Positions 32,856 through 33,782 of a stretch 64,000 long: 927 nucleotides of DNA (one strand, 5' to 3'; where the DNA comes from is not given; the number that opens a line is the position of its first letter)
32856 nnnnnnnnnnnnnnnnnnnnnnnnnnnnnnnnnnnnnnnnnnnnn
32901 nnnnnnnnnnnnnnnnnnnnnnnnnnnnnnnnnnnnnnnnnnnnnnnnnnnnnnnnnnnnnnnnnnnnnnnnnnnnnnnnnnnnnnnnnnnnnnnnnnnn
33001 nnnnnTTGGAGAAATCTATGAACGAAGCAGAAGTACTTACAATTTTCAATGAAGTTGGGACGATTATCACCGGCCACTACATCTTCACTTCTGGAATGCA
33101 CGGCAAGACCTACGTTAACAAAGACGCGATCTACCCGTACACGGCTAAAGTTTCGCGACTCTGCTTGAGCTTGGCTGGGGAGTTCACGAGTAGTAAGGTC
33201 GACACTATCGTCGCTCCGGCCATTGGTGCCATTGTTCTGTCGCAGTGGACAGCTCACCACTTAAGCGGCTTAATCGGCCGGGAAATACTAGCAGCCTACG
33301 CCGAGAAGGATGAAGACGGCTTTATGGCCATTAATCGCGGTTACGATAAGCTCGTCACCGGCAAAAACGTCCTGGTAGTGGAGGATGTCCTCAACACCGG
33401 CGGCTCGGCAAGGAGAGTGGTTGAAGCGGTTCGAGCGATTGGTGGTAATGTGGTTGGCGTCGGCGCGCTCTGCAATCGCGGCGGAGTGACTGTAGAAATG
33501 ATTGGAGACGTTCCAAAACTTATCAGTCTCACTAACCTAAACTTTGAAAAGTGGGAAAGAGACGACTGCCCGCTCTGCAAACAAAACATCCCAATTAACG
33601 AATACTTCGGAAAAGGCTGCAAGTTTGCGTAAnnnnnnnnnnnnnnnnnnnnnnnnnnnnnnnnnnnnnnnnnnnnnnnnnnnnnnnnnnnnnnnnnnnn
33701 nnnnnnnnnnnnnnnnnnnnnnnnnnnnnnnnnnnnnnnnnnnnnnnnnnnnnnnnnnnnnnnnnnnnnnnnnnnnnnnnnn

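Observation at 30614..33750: Islet immediately downstream of ssrA: GIY-YIG, DUF1653, orphan genes, PRTase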

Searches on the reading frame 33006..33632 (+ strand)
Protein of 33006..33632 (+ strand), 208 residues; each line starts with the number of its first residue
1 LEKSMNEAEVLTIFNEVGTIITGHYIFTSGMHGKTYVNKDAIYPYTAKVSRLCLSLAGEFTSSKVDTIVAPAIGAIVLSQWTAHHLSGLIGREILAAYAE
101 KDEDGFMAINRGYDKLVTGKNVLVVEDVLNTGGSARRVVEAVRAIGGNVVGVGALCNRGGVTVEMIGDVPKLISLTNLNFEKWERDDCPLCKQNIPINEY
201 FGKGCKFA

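Call 4: search_protein_families(library=pfam, proteins=[window:33006-33632:+], max_evalue=0.01)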
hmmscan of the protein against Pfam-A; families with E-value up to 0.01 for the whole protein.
window:33006-33632:+ (208 aa): 1 family
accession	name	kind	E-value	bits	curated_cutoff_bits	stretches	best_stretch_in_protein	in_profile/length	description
PF00156.33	Pribosyltran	-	4.9e-10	39.4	26.3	1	51-164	17-132/158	Phosphoribosyl transferase domain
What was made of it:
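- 33018..33632 (+): pyrE-type orotate phosphoribosyltransferase (204 aa). PF00156 (call 4).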

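Call 5: search_protein_families(library=padloc, proteins=[window:33006-33632:+], max_evalue=0.1)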
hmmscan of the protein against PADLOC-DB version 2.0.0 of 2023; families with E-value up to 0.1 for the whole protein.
window:33006-33632:+ (208 aa): 1 family
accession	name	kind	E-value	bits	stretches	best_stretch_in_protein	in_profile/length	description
PDLC03962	ShosT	-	0.0065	14.4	1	107-157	156-210/237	-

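Call 6: search_protein_families(library=ncbifam, proteins=[window:33006-33632:+], max_evalue=0.01)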
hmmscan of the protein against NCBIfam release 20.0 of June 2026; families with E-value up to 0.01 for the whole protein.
window:33006-33632:+ (208 aa): 21 families
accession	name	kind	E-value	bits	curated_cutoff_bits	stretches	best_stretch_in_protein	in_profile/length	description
TIGR01367.1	pyrE_Therm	equivalog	8.1e-39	133.2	150.25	1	10-199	2-183/187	orotate phosphoribosyltransferase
TIGR00336.1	pyrE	equivalog_domain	1.1e-13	51.3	106.8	1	16-160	5-149/173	orotate phosphoribosyltransferase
TIGR01743.1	purR_Bsub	equivalog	1e-07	31.2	258.7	1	115-182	190-257/268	pur operon repressor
NF002620.0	PRK02277.1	subfamily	3.5e-07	30.1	115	1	60-170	82-190/201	orotate phosphoribosyltransferase-like protein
NF005592.0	PRK07322.1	subfamily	1e-06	28.3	143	1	113-160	114-161/180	adenine phosphoribosyltransferase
NF002633.0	PRK02304.1-2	equivalog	3.5e-06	26.9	224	1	103-155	95-147/172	adenine phosphoribosyltransferase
NF040646.1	HPT_Archaea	equivalog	5.4e-06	26.1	200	1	115-162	110-157/184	hypoxanthine/guanine phosphoribosyltransferase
NF002635.0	PRK02304.1-4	subfamily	5.5e-06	26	146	1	115-162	111-158/188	adenine phosphoribosyltransferase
NF001729.0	PRK00455.1-3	equivalog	5.7e-06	25.9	245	1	23-149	32-156/231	orotate phosphoribosyltransferase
TIGR01090.1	apt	equivalog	1.5e-05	25.2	185.85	1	113-156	103-146/169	adenine phosphoribosyltransferase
NF002636.0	PRK02304.1-5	equivalog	1.8e-05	24.3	125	1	109-156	107-154/176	adenine phosphoribosyltransferase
NF006328.0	PRK08558.1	equivalog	5.4e-05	22.9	184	1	114-166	171-223/238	adenine phosphoribosyltransferase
NF002632.0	PRK02304.1-1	equivalog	6.7e-05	22.7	243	1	111-152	111-152/183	adenine phosphoribosyltransferase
NF045507.1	transregGfcR_Halo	equivalog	0.00014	21.4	300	1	117-171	151-203/215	transcriptional regulator GfcR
NF002634.0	PRK02304.1-3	equivalog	0.00026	20.7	170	1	103-156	102-155/182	adenine phosphoribosyltransferase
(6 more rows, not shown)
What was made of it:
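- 33018..33632 (+): TIGR01367, 133 bits against a cutoff of 150, full length (call 6).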

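Call 13: find_encoding_contigs(protein=window:33006-33632:+, flank=10000, max_places=10)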
Protein window:33006-33632:+ (208 aa): no gene with exactly this product is on record in the collection.

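Call 16: find_encoding_contigs(protein=window:33018-33632:+, flank=10000, max_places=10)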
Protein window:33018-33632:+ (204 aa): 1 contig read that carries it; 1 place shown.
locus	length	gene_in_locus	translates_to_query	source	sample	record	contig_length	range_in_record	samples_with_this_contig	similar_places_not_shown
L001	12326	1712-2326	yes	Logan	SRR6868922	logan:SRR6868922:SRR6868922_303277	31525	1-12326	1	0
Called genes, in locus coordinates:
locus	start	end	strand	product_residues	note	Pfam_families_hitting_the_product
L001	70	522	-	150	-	-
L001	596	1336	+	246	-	-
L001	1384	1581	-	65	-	-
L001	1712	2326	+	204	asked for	PF00156:Pribosyltran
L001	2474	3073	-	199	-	-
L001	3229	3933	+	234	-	PF01381:HTH_3, PF12844:HTH_19, PF13443:HTH_26 (weak), PF13560:HTH_31, PF00011:HSP20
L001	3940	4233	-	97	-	-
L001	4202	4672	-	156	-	PF00160:Pro_isomerase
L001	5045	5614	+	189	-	-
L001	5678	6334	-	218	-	-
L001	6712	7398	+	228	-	PF07963:N_methyl (weak)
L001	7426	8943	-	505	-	-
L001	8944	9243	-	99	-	-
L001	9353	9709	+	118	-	-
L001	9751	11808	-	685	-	-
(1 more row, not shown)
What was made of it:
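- Tried and rejected: The ATG start worked (call 16).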

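Call 17: find_homologous_proteins(query=window:33018-33629:+)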
Query window:33018-33629:+ (204 aa): 1571 proteins with E <= 0.001 among 2058 candidates; the best 120 are listed.
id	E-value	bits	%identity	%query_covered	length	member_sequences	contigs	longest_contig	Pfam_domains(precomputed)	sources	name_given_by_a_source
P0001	4.3e-132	456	100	100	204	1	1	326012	PF00156.34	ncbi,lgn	-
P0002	7.1e-81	289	61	100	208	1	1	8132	PF00156.34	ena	-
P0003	2.9e-78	280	59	100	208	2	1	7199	PF00156.34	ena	-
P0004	3.3e-78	280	59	100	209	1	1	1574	PF00156.34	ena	-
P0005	1.1e-77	279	60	100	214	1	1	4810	PF00156.34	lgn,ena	-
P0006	1.5e-77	278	59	100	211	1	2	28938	PF00156.34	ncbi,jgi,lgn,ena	-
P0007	1.6e-77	278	58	100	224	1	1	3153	PF00156.34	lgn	-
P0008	1.8e-77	278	59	100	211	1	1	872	PF00156.34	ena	-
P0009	2.2e-77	278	58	100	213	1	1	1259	PF00156.34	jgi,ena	-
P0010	2.3e-77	277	58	100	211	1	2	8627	PF00156.34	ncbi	-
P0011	3.5e-77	277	59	100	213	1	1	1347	PF00156.34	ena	-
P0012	3.5e-77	277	59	100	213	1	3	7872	PF00156.34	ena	-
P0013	6.5e-77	276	59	100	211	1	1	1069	PF00156.34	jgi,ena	-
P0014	7.8e-77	276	60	100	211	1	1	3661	PF00156.34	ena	-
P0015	1.0e-76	275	58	100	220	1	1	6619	PF00156.34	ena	-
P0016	1.1e-76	275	60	100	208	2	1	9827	PF00156.34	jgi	-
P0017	1.2e-76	275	60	100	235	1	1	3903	PF00156.34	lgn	-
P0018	1.2e-76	275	58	100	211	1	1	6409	PF00156.34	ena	-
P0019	1.5e-76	275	60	98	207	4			PF00156.34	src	-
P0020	1.8e-76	275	58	100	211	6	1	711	PF00156.34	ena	-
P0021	1.9e-76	274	58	100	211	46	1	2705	PF00156.34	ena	-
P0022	1.9e-76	274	57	100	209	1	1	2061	PF00156.34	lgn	-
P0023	1.9e-76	274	57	100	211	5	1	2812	PF00156.34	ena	-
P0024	2.2e-76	274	60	100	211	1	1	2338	PF00156.34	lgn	-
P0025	5.0e-76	273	62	100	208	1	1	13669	PF00156.34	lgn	-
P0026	7.0e-76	273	57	100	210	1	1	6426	PF00156.34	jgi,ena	-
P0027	8.9e-76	272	58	100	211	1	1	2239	PF00156.34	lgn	-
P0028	9.8e-76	272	59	99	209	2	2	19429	PF00156.34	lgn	-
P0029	1.2e-75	272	58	100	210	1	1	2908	PF00156.34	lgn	-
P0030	1.2e-75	272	56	99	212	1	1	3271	PF00156.34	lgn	-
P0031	1.8e-75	271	58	100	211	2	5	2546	PF00156.34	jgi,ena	-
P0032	1.9e-75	271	57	100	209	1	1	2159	PF00156.34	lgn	-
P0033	2.2e-75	271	60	100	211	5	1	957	PF00156.34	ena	-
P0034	2.9e-75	271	59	100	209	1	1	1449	PF00156.34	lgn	-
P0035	2.9e-75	271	58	100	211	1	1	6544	PF00156.34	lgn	-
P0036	3.3e-75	270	57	100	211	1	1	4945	PF00156.34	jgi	-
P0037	3.3e-75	270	57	100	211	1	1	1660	PF00156.34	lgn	-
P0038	3.5e-75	270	57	100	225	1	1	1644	PF00156.34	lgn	-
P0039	4.0e-75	270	55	100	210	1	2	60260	PF00156.34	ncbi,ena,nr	ncbi:MAG TPA: phosphoribosyltransferase [Candidatus Kaiserbacteria bacterium]|nr:phosphoribosyltrans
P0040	4.2e-75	270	57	100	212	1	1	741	PF00156.34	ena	-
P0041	4.5e-75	270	58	100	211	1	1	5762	PF00156.34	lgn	-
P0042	4.5e-75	270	60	99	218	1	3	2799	PF00156.34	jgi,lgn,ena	-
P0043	4.6e-75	270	57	100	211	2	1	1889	PF00156.34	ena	-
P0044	4.6e-75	270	57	100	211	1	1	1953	PF00156.34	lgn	-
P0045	4.7e-75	270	58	100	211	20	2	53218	PF00156.34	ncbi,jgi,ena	-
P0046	5.9e-75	270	60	100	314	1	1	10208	PF00156.34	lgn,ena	-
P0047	6.3e-75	269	58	100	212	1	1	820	PF00156.34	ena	-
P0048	6.3e-75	269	57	100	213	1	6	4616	PF00156.34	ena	-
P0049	6.7e-75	269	58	100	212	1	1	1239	PF00156.34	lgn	-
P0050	9.7e-75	269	58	100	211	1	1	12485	PF00156.34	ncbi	-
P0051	9.8e-75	269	58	100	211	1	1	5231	PF00156.34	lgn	-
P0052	1.1e-74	269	59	100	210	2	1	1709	PF00156.34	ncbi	-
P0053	1.2e-74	269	58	100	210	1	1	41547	PF00156.34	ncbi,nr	ncbi:MAG: phosphoribosyltransferase [Candidatus Taylorbacteria bacterium]|nr:phosphoribosyltransfera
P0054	1.3e-74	268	58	100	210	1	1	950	PF00156.34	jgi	jgi:orotate phosphoribosyltransferase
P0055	1.5e-74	268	60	100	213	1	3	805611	PF00156.34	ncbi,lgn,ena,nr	ncbi:MAG TPA: phosphoribosyltransferase family protein [Oligoflexia bacterium]|nr:phosphoribosyltran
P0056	1.6e-74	268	57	100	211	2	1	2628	PF00156.34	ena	-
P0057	1.8e-74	268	56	100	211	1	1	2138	PF00156.34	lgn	-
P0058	1.8e-74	268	57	100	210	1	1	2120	PF00156.34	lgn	-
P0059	1.9e-74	268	60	100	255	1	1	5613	PF00156.34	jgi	jgi:orotate phosphoribosyltransferase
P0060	2.0e-74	268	58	100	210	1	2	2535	PF00156.34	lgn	-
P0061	2.1e-74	268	57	100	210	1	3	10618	PF00156.34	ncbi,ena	-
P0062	2.2e-74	268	56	100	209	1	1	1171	PF00156.34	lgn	-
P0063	2.3e-74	268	56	100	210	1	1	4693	PF00156.34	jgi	jgi:orotate phosphoribosyltransferase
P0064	2.6e-74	268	58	100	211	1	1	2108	PF00156.34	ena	-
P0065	2.7e-74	267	56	100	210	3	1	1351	PF00156.34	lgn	-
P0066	3.3e-74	267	58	100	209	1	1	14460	PF00156.34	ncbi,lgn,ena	-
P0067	3.3e-74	267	61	94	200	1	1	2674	PF00156.34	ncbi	ncbi:MAG TPA: phosphoribosyltransferase family protein, partial [Candidatus Paceibacterota bacterium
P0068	3.3e-74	267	58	100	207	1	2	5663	PF00156.34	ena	-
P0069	3.4e-74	267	59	100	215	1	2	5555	PF00156.34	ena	-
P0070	4.0e-74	267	57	100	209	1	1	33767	PF00156.34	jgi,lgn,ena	-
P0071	4.5e-74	267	58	100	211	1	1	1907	PF00156.34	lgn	-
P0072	4.5e-74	267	58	100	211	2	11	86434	PF00156.34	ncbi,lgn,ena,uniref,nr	ncbi:MAG: phosphoribosyltransferase [Candidatus Nealsonbacteria bacterium RIFOXYC1_FULL_40_7]|uniref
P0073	4.6e-74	267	57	100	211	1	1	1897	PF00156.34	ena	-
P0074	5.0e-74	267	56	100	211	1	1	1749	PF00156.34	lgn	-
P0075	5.3e-74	266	56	100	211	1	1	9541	PF00156.34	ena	-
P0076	5.5e-74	266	58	100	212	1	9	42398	PF00156.34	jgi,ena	-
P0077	5.6e-74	266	59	100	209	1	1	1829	PF00156.34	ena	-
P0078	6.0e-74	266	57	100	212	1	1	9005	PF00156.34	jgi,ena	-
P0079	6.7e-74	266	57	100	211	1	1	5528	PF00156.34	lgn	-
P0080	6.9e-74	266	56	100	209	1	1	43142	PF00156.34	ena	-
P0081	7.1e-74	266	57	100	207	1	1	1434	PF00156.34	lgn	-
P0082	7.4e-74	266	57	100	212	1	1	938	PF00156.34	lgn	-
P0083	7.7e-74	266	56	100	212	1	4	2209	PF00156.34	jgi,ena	-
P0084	9.7e-74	266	55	100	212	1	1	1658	PF00156.34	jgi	-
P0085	9.8e-74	266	57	100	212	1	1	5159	PF00156.34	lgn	-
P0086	1.0e-73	266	56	100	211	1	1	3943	PF00156.34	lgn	-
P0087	1.2e-73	265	58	100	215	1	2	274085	PF00156.34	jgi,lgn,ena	-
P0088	1.2e-73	265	57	100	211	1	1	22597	PF00156.34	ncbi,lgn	-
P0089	1.2e-73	265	56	100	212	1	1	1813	PF00156.34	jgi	jgi:orotate phosphoribosyltransferase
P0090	1.3e-73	265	57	100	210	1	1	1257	PF00156.34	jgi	-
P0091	1.3e-73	265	57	100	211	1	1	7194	PF00156.34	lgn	-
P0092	1.4e-73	265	57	100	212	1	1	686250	PF00156.34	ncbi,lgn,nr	ncbi:MAG: phosphoribosyltransferase [Candidatus Blackburnbacteria bacterium]|nr:phosphoribosyltransf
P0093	1.5e-73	265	56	99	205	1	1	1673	PF00156.34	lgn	-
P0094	1.5e-73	265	59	100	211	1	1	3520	PF00156.34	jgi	jgi:orotate phosphoribosyltransferase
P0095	1.5e-73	265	60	99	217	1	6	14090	PF00156.34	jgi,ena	-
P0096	1.6e-73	265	57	100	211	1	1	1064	PF00156.34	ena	-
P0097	1.6e-73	265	56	100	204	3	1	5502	PF00156.34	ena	-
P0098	1.8e-73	265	57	100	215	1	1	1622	PF00156.34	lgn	-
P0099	1.9e-73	265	57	100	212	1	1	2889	PF00156.34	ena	-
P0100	1.9e-73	265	57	100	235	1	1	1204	PF00156.34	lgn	-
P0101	2.1e-73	265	57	100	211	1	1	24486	PF00156.34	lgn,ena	-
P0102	2.1e-73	264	55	100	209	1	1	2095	PF00156.34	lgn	-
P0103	2.7e-73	264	57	100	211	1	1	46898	PF00156.34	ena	-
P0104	2.7e-73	264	57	100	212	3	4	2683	PF00156.34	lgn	-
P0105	2.7e-73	264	57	100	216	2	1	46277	PF00156.34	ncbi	ncbi:MAG: phosphoribosyltransferase family protein [bacterium]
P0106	2.8e-73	264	57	99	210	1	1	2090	PF00156.34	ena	-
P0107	3.0e-73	264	57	100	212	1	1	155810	PF00156.34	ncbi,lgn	-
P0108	3.2e-73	264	56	100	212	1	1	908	PF00156.34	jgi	-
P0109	3.5e-73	264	57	100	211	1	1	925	PF00156.34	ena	-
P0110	3.6e-73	264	55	100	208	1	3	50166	PF00156.34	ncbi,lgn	-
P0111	3.8e-73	264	55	100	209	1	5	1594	PF00156.34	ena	-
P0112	3.8e-73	264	54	99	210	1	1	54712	PF00156.34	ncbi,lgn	-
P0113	3.9e-73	264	57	100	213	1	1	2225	PF00156.34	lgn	-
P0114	4.2e-73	264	57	100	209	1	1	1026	PF00156.34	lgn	-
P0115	4.3e-73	264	58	100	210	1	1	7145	PF00156.34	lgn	-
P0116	4.6e-73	263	55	100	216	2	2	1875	PF00156.34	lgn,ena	-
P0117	4.8e-73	263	57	100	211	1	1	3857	PF00156.34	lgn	-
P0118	4.9e-73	263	55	100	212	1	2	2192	PF00156.34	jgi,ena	-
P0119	4.9e-73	263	58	100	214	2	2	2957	PF00156.34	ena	-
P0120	4.9e-73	263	57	100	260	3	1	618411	PF00156.34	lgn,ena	-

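Call 19: search_solved_structures(query=window:33018-33629:+, max_evalue=0.001, show_alignments=2)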
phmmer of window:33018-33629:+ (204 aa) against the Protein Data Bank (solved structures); distinct sequences matched with E-value up to 0.001: 18.
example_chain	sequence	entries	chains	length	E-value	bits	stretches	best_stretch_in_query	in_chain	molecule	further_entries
4paw_A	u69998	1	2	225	6.9e-14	55.5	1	9-193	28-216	Orotate phosphoribosyltransferase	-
2p1z_A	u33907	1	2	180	2.7e-08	37.2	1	4-161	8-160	Phosphoribosyltransferase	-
5hkf_A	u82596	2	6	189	3.1e-07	33.7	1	16-160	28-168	Orotate phosphoribosyltransferase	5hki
5hkl_A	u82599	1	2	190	3.2e-07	33.7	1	16-160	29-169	Orotate phosphoribosyltransferase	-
1p4a_A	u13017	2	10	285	4.1e-06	30.1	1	103-178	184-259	Pur operon repressor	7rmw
1o57_A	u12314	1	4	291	4.2e-06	30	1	103-178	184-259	PUR OPERON REPRESSOR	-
3m3h_A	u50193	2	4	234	5.5e-05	26.4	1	21-151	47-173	Orotate phosphoribosyltransferase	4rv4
6fsp_A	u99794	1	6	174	6.4e-05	26.2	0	113-157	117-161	PRPP-binding protein, adenine/guanine phosphoribosyltransferase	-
5zgo_A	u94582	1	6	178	6.6e-05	26.1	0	112-158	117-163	Adenine phosphoribosyltransferase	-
7f06_A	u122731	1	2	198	0.00014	25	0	111-155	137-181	adenine phosphopsicosyltransferase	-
4m0k_A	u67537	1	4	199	0.00024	24.3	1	54-156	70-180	Adenine phosphoribosyltransferase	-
9vlf_B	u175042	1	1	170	0.00029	24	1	84-152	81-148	Adenine phosphoribosyltransferase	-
5b6h_A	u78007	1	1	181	0.00039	23.6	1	86-153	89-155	Adenine phosphoribosyltransferase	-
4mb6_A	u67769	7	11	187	0.00042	23.5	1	86-153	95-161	Adenine phosphoribosyltransferase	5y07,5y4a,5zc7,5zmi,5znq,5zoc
7san_A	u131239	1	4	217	0.00046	23.4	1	91-153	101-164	Hypoxanthine-guanine phosphoribosyltransferase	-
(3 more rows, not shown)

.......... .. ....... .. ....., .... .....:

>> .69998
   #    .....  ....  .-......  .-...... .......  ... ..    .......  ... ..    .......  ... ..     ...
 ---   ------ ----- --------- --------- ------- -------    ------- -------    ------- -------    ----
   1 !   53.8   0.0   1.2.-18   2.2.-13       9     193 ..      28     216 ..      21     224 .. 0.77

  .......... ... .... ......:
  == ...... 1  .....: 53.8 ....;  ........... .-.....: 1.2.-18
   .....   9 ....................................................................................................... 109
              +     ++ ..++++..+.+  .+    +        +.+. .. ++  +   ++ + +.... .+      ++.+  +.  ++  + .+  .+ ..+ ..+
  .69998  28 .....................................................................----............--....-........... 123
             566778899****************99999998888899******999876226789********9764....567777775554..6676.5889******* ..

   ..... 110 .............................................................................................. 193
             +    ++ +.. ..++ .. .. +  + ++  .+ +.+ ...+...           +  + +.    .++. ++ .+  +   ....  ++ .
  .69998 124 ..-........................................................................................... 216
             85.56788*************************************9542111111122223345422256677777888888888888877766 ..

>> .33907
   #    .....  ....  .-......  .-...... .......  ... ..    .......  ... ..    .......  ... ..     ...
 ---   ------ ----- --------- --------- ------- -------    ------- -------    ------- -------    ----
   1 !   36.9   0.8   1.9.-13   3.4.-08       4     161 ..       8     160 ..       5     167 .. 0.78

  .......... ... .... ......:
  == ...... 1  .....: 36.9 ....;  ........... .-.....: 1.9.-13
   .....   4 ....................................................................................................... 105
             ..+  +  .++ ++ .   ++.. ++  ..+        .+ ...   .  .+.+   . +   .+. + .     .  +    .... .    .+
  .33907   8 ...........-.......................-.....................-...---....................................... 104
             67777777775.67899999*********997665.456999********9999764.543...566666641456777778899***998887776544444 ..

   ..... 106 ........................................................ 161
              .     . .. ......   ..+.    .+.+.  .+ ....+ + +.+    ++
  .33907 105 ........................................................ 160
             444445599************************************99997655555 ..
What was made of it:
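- The protein aligns over its full length with PyrE models and with a solved OPRT (calls 6, 19).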

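Call 22: find_related_loci(query=A1, collection=genome_contigs, flank=6000)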
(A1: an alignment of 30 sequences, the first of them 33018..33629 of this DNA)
Query A1 (204 aa) in genome_contigs; peptide patterns used: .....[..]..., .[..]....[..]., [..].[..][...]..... (x = any residue, [..] = any of these).
599 stretches matched a pattern (row limit reached: there are more); 556 encode a relative of the query (tblastn E <= 1e-3); the best 80 are kept; 80 distinct loci.
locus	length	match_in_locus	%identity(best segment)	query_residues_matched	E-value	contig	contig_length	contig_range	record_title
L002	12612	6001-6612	58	1-203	7e-84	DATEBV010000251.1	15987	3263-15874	MAG TPA_asm: Chthoniobacterales bacterium isolate SMAG_U8253 k141_1218675, whole genome shotgun sequence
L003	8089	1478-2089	59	1-203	2e-82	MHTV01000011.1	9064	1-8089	MAG: Candidatus Wildermuthbacteria bacterium RIFCSPHIGHO2_02_FULL_45_25 rifcsphigho2_02_scaffold_17101, whole genome sho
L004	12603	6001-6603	60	1-200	7e-82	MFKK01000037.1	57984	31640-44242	MAG: Candidatus Jorgensenbacteria bacterium RIFCSPLOWO2_01_FULL_45_25b rifcsplowo2_01_scaffold_763, whole genome shotgun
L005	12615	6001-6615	59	1-203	2e-81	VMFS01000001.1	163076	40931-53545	MAG: Parcubacteria group bacterium Gr01-1014_30 G01um101430_scaffold_39, whole genome shotgun sequence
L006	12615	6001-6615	58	1-203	4e-81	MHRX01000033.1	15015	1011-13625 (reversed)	MAG: Candidatus Taylorbacteria bacterium RIFCSPLOWO2_01_FULL_45_15b rifcsplowo2_01_scaffold_29026, whole genome shotgun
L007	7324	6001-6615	57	1-203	1e-79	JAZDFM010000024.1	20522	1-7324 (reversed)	MAG: bacterium isolate MEGAHIT-group-0.207 k141_2367052, whole genome shotgun sequence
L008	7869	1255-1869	55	1-203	2e-79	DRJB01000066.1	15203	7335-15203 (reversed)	MAG TPA_asm: Candidatus Kaiserbacteria bacterium isolate HyVt-407 HyVt-407_k95_82868, whole genome shotgun sequence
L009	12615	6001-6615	57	1-203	6e-79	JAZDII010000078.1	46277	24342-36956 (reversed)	MAG: bacterium isolate MEGAHIT-group-0.390 k141_20976073, whole genome shotgun sequence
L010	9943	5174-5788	55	1-203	2e-78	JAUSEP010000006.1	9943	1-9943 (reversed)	MAG: Candidatus Berkelbacteria bacterium isolate E14_maxbin.210 E14_k141_1164170, whole genome shotgun sequence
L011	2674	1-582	61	12-203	8e-80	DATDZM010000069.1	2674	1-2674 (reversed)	MAG TPA_asm: Candidatus Paceibacterota bacterium isolate SMAG_U8192 k141_1852113, whole genome shotgun sequence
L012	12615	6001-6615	57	1-203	6e-78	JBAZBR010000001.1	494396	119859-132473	MAG: Patescibacteria group bacterium isolate SO_2017_GW1_117 NODE_115_length_494396_cov_1.400511_OW334_2017, whole genom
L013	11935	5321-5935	57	1-203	3e-78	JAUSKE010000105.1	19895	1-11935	MAG: Deltaproteobacteria bacterium isolate E14_metabat.bin.352 E14_k141_816917, whole genome shotgun sequence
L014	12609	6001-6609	57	1-203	4e-78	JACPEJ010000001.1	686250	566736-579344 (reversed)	MAG: Candidatus Blackburnbacteria bacterium isolate NC_groundwater_332_Ag_B-0.1um_41_18 GD18-4_B1_scaffold_152758, whole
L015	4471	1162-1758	60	9-203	5e-78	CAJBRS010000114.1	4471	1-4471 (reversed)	uncultured bacterium isolate I-1_bin-176 genome assembly, contig: bin-176:114/133, whole genome shotgun sequence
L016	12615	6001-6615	57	1-203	1e-77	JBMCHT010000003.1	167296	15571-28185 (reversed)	MAG: Patescibacteria group bacterium isolate D1M01_139 NODE_17_length_167296_cov_9.664299, whole genome shotgun sequence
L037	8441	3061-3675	56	1-203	3e-75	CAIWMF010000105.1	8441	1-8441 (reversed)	MAG: uncultured Spartobacteria bacterium isolate Kiruna_bin-02438 genome assembly, contig: bin-02438:105/220, whole geno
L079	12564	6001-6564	57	16-203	3e-69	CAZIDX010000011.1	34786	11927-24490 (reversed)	MAG TPA_asm: uncultured Gammaproteobacteria bacterium isolate SRP167671_co2_164 genome assembly, contig: NODE_1605_lengt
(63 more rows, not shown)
